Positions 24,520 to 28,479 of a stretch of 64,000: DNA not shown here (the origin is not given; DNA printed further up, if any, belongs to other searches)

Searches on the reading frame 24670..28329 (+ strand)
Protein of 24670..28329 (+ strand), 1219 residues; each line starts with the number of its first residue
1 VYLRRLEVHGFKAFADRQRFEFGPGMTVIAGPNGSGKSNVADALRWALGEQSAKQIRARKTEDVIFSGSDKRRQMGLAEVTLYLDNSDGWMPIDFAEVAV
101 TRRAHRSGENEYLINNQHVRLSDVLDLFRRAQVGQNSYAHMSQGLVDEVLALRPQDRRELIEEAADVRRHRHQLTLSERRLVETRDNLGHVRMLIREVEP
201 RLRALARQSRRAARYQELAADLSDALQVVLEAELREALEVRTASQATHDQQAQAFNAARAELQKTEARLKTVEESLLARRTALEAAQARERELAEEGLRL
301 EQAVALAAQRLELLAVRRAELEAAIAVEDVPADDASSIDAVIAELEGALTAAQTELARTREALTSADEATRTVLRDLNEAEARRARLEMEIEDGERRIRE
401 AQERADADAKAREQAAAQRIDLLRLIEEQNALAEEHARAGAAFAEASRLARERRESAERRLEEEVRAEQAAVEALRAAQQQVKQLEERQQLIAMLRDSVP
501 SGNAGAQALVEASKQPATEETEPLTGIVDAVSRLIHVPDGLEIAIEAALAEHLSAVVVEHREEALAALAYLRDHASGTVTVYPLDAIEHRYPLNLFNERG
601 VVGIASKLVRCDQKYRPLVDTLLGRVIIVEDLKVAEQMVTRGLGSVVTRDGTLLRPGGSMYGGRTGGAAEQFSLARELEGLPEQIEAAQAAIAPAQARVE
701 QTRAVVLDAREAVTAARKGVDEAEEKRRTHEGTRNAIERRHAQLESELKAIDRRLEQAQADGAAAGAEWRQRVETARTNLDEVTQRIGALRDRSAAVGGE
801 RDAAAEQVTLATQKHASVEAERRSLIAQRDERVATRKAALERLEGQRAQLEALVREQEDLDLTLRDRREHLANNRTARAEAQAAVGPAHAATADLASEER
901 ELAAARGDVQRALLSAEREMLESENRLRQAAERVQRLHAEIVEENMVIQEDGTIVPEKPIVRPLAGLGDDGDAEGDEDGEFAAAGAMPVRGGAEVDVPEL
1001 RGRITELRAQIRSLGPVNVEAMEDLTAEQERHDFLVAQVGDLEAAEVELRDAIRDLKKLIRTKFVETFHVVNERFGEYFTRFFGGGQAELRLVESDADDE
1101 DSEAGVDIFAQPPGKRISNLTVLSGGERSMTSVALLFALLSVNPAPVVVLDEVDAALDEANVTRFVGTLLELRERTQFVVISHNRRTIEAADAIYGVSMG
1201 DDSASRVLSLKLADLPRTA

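Call 16: search_protein_families(library=pfam, proteins=[window:24670-28329:+], max_evalue=0.00001)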
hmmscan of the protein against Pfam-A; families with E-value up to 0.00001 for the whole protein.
window:24670-28329:+ (1219 aa): 6 families
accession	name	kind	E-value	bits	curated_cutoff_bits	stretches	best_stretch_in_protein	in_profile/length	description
PF02463.25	SMC_N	-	4.4e-66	222.9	40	1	2-1203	1-217/220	RecF/RecN/SMC N terminal domain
PF06470.18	SMC_hinge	-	1.2e-27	97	22.5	1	525-638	2-115/116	SMC proteins Flexible Hinge Domain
PF13476.12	AAA_23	-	4e-18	67.2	27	1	5-270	1-194/201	AAA domain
PF13304.12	AAA_21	-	1.4e-14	55.3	27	1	1106-1184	221-299/304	AAA domain, putative AbiEii toxin, Type IV TA system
PF13175.12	AAA_15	-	5.7e-07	29.9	32.1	1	1-62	1-55/374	AAA ATPase domain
PF13555.12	AAA_29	-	7.4e-06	26.1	27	0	3-48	1-46/61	P-loop containing region of AAA domain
